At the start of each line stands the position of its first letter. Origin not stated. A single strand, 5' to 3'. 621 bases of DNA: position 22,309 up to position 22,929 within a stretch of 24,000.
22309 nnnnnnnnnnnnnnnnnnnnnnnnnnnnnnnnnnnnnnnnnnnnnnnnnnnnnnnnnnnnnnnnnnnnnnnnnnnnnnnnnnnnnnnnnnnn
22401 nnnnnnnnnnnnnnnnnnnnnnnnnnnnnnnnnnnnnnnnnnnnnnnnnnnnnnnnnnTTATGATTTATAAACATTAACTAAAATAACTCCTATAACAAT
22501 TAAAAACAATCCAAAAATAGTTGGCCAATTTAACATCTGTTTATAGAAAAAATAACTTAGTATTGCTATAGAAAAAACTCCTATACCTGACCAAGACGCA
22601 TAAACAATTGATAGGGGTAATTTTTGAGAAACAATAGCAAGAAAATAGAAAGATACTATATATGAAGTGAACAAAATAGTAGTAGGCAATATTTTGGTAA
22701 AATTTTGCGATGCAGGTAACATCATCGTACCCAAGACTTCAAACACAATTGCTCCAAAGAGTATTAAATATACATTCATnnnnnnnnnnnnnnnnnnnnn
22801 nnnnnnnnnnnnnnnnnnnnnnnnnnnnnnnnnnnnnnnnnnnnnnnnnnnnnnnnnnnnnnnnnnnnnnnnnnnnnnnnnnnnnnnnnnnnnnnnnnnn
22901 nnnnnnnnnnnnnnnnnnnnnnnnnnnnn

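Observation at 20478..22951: ~2.2-kb insert beside tRNA-Arg(CCG), bracketed by an 88%-identical 91-bp direct repeat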

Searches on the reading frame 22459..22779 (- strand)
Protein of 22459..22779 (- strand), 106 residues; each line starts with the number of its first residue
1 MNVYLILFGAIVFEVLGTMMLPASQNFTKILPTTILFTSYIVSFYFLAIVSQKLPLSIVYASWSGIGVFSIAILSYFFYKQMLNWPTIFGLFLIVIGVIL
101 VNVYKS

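Call 7: search_protein_families(library=pfam, proteins=[window:22459-22779:-], max_evalue=0.01)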
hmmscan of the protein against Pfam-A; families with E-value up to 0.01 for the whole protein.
window:22459-22779:- (106 aa): 2 families
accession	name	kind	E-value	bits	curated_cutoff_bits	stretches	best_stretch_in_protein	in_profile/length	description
PF00893.25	Multi_Drug_Res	-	1e-21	77.7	23.7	1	4-94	3-93/93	Small Multidrug Resistance protein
PF00892.27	EamA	-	0.0026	18.5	28.2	1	2-102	34-134/135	EamA-like transporter family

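Call 38: search_protein_families(library=ncbifam, proteins=[window:22459-22779:-], max_evalue=1)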
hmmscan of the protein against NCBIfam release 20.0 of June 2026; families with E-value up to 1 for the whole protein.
window:22459-22779:- (106 aa): 22 families
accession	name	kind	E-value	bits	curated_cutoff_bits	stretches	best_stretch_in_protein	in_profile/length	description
NF007087.1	PRK09541.1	subfamily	8.2e-22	77.8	162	1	1-104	1-104/110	EmrE family multidrug efflux SMR transporter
NF000384.1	QacCGHJ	equivalog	5.2e-21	74.9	160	1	4-105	3-104/107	QacCGHJ group quaternary ammonium compound efflux SMR transporter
NF042984.1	SMR_efflux_EmrE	exception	5.7e-21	74.9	226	1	1-104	1-104/110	multidrug efflux SMR transporter EmrE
NF033137.0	SMR_qac_int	equivalog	1.6e-20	73.7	188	1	4-103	3-102/109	Qac family quaternary ammonium compound efflux SMR transporter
NF000148.1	SMR_qac_pB8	exception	2.8e-20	73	200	1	1-104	1-104/110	Qac-pB8 family quaternary ammonium compound efflux SMR transporter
NF000279.1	qac_SMR_H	exception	4.2e-20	72.1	205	1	4-106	3-105/107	quaternary ammonium compound efflux SMR transporter QacH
NF051481.1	EbrA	exception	6.3e-20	71.5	160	1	3-103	4-104/104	SMR family multidrug efflux transporter EbrA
NF051482.1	EbrB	exception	9.2e-20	71.3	160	1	2-103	2-103/105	SMR family multidrug efflux transporter EbrB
NF012170.0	qac_SMR_J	exception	9.7e-20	70.9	210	1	4-106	3-105/107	quaternary ammonium compound efflux SMR transporter QacJ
NF000277.1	qac_SMR_G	exception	2.4e-19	69.6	200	1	4-104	3-103/107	quaternary ammonium compound efflux SMR transporter QacG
NF033469.1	SMR_qac_bcrB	exception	3.3e-18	66.2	205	1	1-102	1-102/105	quaternary ammonium compound efflux SMR transporter BcrB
NF033136.1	SMR_qac_K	exception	3e-17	63.3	205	1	1-104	1-104/110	quaternary ammonium compound efflux SMR transporter QacK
NF000278.1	SMR_qac_G2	exception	4.1e-17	62.5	220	1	1-104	1-104/110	quaternary ammonium compound efflux SMR transporter QacG2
NF000067.2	SMR_qac_FL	exception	4.5e-17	62.6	205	1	1-103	1-103/110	quaternary ammonium compound efflux SMR transporter QacL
NF000023.1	qac_SMR_C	exception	4.5e-17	62.1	200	1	4-104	3-103/107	quaternary ammonium compound efflux SMR transporter QacC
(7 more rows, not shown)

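Call 39: search_protein_families(library=phrogs, proteins=[window:22459-22779:-], max_evalue=1)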
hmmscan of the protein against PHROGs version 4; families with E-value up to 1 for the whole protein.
window:22459-22779:- (106 aa): 3 families
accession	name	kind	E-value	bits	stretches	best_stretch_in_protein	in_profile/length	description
phrog_1395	-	moron, auxiliary metabolic gene and host takeover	3.1e-24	86.5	1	1-103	1-103/110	quaternary ammonium compound-resistance protein QacE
phrog_22567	-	unknown function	1.3e-10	42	1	54-103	7-56/63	-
phrog_3422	-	unknown function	2e-09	38.6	1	1-64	1-64/73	-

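Call 40: search_protein_families(library=padloc, proteins=[window:22459-22779:-], max_evalue=1)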
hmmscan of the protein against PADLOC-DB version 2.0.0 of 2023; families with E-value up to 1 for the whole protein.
window:22459-22779:- (106 aa): 0 families

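Call 51: find_homologous_proteins(query=window:22459-22779:-, max_evalue=1e-10)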
Query window:22459-22779:- (106 aa): 1350 proteins with E <= 1e-10 among 1366 candidates; the best 120 are listed.
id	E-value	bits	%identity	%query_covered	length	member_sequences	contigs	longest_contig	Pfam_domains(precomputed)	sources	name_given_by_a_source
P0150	4.7e-57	209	100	100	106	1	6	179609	PF00893.26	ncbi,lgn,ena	-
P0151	3.3e-47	177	85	100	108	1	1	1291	PF00893.26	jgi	jgi:small multidrug resistance pump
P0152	7.5e-47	176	83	100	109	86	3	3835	PF00893.26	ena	-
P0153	7.8e-47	176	82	100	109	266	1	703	PF00893.26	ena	-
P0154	2.4e-46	174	80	100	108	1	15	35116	PF00893.26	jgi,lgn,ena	jgi:small multidrug resistance pump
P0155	3.4e-46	174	83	100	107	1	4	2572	PF00893.26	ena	-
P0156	2.0e-45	171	81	100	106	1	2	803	PF00893.26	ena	-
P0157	5.4e-45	170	79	100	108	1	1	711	PF00893.26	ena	-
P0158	5.9e-45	170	78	100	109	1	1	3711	PF00893.26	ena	-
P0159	7.8e-45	169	80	100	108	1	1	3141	PF00893.26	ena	-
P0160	7.9e-45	169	78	100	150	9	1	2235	PF00893.26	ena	-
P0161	8.0e-45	169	80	100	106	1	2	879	PF00893.26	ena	-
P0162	8.6e-45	169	76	100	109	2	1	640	PF00893.26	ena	-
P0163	9.0e-45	169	78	100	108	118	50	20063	PF00893.26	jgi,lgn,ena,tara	tara:strand:+ start:167 stop:493 length:327 start_codon:yes stop_codon:yes gene_type:complete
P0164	1.1e-44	169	80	100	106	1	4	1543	PF00893.26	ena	-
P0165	1.1e-44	169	78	100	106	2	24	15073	PF00893.26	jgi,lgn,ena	-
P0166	1.1e-44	169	77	100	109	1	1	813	PF00893.26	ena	-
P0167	1.2e-44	169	78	100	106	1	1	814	PF00893.26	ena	-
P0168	1.2e-44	169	79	100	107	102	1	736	PF00893.26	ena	-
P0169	1.3e-44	169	78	100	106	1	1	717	PF00893.26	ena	-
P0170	1.3e-44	169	79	100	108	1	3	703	PF00893.26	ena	-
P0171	1.4e-44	169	79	100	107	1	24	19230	PF00893.26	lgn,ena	-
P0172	1.5e-44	168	79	100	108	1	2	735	PF00893.26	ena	-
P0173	1.7e-44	168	77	100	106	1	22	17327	PF00893.26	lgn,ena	-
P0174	2.1e-44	168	75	100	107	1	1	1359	PF00893.26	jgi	-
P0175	2.3e-44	168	77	100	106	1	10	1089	PF00893.26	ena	-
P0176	2.4e-44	168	77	99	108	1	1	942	PF00893.26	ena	-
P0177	2.4e-44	168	78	100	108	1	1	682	PF00893.26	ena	-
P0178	2.5e-44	168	75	100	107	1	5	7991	PF00893.26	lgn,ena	-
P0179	2.5e-44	168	80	100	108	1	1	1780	PF00893.26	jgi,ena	-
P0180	2.8e-44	168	80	100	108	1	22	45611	PF00893.26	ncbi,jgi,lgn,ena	ncbi:MAG: DMT family transporter [Candidatus Rariloculaceae bacterium]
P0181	2.9e-44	168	78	100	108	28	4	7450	PF00893.26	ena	-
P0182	3.2e-44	167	77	100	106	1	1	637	PF00893.26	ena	-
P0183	3.2e-44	167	78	100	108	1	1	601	PF00893.26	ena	-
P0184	3.3e-44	167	75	100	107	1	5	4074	PF00893.26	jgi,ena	-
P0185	3.4e-44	167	74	100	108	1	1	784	PF00893.26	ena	-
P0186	3.5e-44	167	77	100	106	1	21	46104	PF00893.26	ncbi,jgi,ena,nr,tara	ncbi:MAG: QacE family quaternary ammonium compound efflux SMR transporter [Gammaproteobacteria bacte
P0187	3.5e-44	167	79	100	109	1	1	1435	PF00893.26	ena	-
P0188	3.7e-44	167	74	100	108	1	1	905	PF00893.26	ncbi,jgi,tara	tara:strand:+ start:266 stop:592 length:327 start_codon:yes stop_codon:yes gene_type:complete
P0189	3.7e-44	167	74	100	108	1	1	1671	PF00893.26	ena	-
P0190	3.7e-44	167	79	100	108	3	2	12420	PF00893.26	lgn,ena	-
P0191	3.7e-44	167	74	100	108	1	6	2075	PF00893.26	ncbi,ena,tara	tara:strand:- start:395 stop:721 length:327 start_codon:yes stop_codon:yes gene_type:complete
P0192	3.7e-44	167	74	100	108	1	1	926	PF00893.26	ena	-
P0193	3.8e-44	167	77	100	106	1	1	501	PF00893.26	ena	-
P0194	3.8e-44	167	74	100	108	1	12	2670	PF00893.26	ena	-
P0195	3.8e-44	167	80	100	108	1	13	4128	PF00893.26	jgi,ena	jgi:small multidrug resistance pump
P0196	4.1e-44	167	77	100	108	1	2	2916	PF00893.26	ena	-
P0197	4.1e-44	167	79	100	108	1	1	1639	PF00893.26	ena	-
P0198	4.1e-44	167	80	100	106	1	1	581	PF00893.26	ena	-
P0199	4.3e-44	167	80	100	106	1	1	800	PF00893.26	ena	-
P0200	5.0e-44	167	79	100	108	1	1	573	PF00893.26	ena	-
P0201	5.0e-44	167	79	100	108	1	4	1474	PF00893.26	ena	-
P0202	5.2e-44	167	78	100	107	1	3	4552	PF00893.26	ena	-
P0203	5.5e-44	167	73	100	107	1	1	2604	PF00893.26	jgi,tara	tara:strand:+ start:1442 stop:1765 length:324 start_codon:yes stop_codon:yes gene_type:complete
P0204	5.6e-44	167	79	100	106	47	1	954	PF00893.26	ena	-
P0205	5.6e-44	167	80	100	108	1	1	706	PF00893.26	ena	-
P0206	5.7e-44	167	77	100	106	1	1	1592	PF00893.26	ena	-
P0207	5.9e-44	167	77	100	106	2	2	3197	PF00893.26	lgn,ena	-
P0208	5.9e-44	167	77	100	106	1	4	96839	PF00893.26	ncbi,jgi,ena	ncbi:MAG: DMT family transporter [Gammaproteobacteria bacterium]|jgi:small multidrug resistance pump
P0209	6.1e-44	167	79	100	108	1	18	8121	PF00893.26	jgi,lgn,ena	jgi:small multidrug resistance pump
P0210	6.1e-44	166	73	100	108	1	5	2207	PF00893.26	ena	-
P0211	6.3e-44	166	78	100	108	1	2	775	PF00893.26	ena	-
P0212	6.3e-44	166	78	100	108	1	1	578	PF00893.26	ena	-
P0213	6.6e-44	166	73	100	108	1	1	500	PF00893.26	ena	-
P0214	6.7e-44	166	79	100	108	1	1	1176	PF00893.26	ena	-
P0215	6.8e-44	166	78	100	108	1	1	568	PF00893.26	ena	-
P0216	6.8e-44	166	78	100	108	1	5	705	PF00893.26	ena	-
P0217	7.2e-44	166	80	100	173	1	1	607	PF00893.26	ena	-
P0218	7.4e-44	166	76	100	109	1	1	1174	PF00893.26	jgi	jgi:small multidrug resistance pump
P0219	7.6e-44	166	78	100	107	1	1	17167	PF00893.26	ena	-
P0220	7.6e-44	166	76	100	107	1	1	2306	PF00893.26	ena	-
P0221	7.7e-44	166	78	100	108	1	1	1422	PF00893.26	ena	-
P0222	7.9e-44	166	78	100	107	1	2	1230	PF00893.26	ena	-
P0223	8.2e-44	166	77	100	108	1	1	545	PF00893.26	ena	-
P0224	8.3e-44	166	79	100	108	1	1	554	PF00893.26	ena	-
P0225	8.4e-44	166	77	100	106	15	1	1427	PF00893.26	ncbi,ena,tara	tara:strand:+ start:338 stop:658 length:321 start_codon:yes stop_codon:yes gene_type:complete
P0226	9.0e-44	166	77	100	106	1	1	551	PF00893.26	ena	-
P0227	9.0e-44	166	78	100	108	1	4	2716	PF00893.26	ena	-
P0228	9.0e-44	166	77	100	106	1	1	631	PF00893.26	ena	-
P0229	9.1e-44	166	78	100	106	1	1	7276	PF00893.26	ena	-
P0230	9.1e-44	166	80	100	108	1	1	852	PF00893.26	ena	-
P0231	9.6e-44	166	77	100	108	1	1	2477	PF00893.26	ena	-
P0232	9.7e-44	166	78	100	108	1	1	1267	PF00893.26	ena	-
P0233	9.9e-44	166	75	100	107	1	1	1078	PF00893.26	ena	-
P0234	1.0e-43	166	76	100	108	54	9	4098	PF00893.26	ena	-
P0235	1.1e-43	166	76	100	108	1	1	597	PF00893.26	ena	-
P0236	1.1e-43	166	72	100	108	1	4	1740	PF00893.26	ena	-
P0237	1.1e-43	166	77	100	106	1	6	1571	PF00893.26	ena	-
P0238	1.1e-43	166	76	100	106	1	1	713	PF00893.26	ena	-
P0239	1.2e-43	166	77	100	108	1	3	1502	PF00893.26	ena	-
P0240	1.2e-43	166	77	100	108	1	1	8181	PF00893.26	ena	-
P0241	1.2e-43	166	75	100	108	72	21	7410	PF00893.26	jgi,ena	-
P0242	1.2e-43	166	76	100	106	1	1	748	PF00893.26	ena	-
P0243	1.2e-43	166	77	100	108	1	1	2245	PF00893.26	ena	-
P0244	1.2e-43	166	77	100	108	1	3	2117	PF00893.26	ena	-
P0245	1.3e-43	165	76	100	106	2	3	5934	PF00893.26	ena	-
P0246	1.3e-43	165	78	100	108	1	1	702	PF00893.26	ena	-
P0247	1.4e-43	165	77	100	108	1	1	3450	PF00893.26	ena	-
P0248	1.4e-43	165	77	100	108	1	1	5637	PF00893.26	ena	-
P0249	1.4e-43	165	77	100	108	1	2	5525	PF00893.26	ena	-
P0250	1.4e-43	165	75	100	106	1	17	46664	PF00893.26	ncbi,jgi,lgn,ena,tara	tara:strand:+ start:313 stop:633 length:321 start_codon:yes stop_codon:yes gene_type:complete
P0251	1.5e-43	165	76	100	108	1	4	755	PF00893.26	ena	-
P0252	1.5e-43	165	79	100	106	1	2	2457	PF00893.26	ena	-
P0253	1.5e-43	165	75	100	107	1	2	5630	PF00893.26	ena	-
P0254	1.5e-43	165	77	100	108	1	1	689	PF00893.26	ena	-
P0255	1.6e-43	165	79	100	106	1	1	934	PF00893.26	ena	-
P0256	1.7e-43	165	76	100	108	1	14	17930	PF00893.26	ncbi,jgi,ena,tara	tara:strand:- start:401 stop:727 length:327 start_codon:yes stop_codon:yes gene_type:complete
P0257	1.7e-43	165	77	100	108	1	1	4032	PF00893.26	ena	-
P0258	1.7e-43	165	79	100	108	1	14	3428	PF00893.26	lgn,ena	-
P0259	1.8e-43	165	78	100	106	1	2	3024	PF00893.26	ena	-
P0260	1.9e-43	165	79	100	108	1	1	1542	PF00893.26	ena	-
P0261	1.9e-43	165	76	100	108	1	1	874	PF00893.26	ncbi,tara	tara:strand:+ start:315 stop:641 length:327 start_codon:yes stop_codon:yes gene_type:complete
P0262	2.0e-43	165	78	99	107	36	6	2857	PF00893.26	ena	-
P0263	2.0e-43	165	78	100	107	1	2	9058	PF00893.26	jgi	jgi:small multidrug resistance pump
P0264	2.1e-43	165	79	100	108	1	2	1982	PF00893.26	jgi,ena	-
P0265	2.1e-43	165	78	100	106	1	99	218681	PF00893.26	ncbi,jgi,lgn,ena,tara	jgi:small multidrug resistance pump|tara:strand:- start:12626 stop:12946 length:321 start_codon:yes 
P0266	2.1e-43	165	78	100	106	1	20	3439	PF00893.26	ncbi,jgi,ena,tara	jgi:small multidrug resistance pump|tara:strand:- start:132 stop:452 length:321 start_codon:yes stop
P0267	2.1e-43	165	77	100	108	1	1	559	PF00893.26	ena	-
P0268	2.2e-43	165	72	100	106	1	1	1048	PF00893.26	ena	-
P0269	2.2e-43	165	78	100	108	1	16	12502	PF00893.26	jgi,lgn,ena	jgi:small multidrug resistance pump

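Call 52: find_encoding_contigs(protein=P0154, flank=5000, max_places=3)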
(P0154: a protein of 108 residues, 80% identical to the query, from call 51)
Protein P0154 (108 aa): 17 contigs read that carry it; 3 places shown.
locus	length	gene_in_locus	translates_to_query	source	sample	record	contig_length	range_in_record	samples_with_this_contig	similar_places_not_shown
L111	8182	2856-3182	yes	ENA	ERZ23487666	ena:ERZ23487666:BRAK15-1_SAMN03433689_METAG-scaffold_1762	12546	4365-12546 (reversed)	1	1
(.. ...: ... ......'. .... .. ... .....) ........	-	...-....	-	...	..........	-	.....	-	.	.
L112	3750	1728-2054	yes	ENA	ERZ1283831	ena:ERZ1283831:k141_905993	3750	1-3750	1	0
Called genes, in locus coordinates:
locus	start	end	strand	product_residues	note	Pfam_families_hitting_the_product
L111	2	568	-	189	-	?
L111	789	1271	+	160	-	PF04461:YajQ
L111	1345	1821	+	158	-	PF01042:Ribonuc_L-PSP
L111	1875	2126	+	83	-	-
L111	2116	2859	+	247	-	PF08238:Sel1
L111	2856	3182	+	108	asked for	PF00893:Multi_Drug_Res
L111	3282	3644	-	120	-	-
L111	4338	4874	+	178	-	-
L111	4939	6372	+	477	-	PF02812:ELFV_dehydrog_N, PF00208:ELFV_dehydrog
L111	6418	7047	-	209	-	PF00730:HhH-GPD, PF00633:HHH, PF10576:EndIII_4Fe-2S (faint)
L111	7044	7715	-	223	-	PF02508:Rnf-Nqr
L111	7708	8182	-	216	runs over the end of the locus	PF04205:FMN_bind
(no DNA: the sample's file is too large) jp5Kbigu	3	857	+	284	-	?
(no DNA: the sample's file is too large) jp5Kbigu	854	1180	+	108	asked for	PF00893:Multi_Drug_Res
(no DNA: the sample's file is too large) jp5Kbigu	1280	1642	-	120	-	-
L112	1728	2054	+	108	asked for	PF00893:Multi_Drug_Res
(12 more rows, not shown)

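Call 53: find_encoding_contigs(protein=P0265, flank=5000, max_places=3)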
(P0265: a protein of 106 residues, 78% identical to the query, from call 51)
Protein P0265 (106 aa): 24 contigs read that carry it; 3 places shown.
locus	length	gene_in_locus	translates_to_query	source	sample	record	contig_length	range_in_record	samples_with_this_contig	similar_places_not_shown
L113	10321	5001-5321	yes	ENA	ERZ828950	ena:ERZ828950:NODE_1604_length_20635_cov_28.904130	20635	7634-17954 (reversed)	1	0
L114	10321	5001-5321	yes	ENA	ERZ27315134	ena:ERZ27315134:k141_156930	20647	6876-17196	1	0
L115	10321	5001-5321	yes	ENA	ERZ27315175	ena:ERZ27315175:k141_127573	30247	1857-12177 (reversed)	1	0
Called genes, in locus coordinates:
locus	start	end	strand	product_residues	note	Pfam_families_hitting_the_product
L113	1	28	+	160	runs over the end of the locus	PF13924:Lipocalin_5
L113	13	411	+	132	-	PF02077:SURF4 (faint), PF07681:DoxX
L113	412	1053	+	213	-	PF09335:VTT_dom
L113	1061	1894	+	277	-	PF20434:BD-FAE, PF07859:Abhydrolase_3, PF12697:Abhydrolase_6 (weak), PF00326:Peptidase_S9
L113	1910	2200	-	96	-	-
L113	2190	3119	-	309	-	PF01145:Band_7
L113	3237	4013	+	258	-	-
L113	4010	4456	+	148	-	PF04191:PEMT, PF04140:ICMT (weak)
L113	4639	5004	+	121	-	PF04828:GFA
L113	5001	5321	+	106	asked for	PF00893:Multi_Drug_Res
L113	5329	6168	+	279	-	PF13468:Glyoxalase_3, PF13669:Glyoxalase_4, PF00903:Glyoxalase, PF13669:Glyoxalase_4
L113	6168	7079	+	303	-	PF03601:Cons_hypoth698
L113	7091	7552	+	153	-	PF04828:GFA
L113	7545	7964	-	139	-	PF01124:MAPEG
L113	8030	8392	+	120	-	PF06108:DUF952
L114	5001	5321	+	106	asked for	PF00893:Multi_Drug_Res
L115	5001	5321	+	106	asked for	PF00893:Multi_Drug_Res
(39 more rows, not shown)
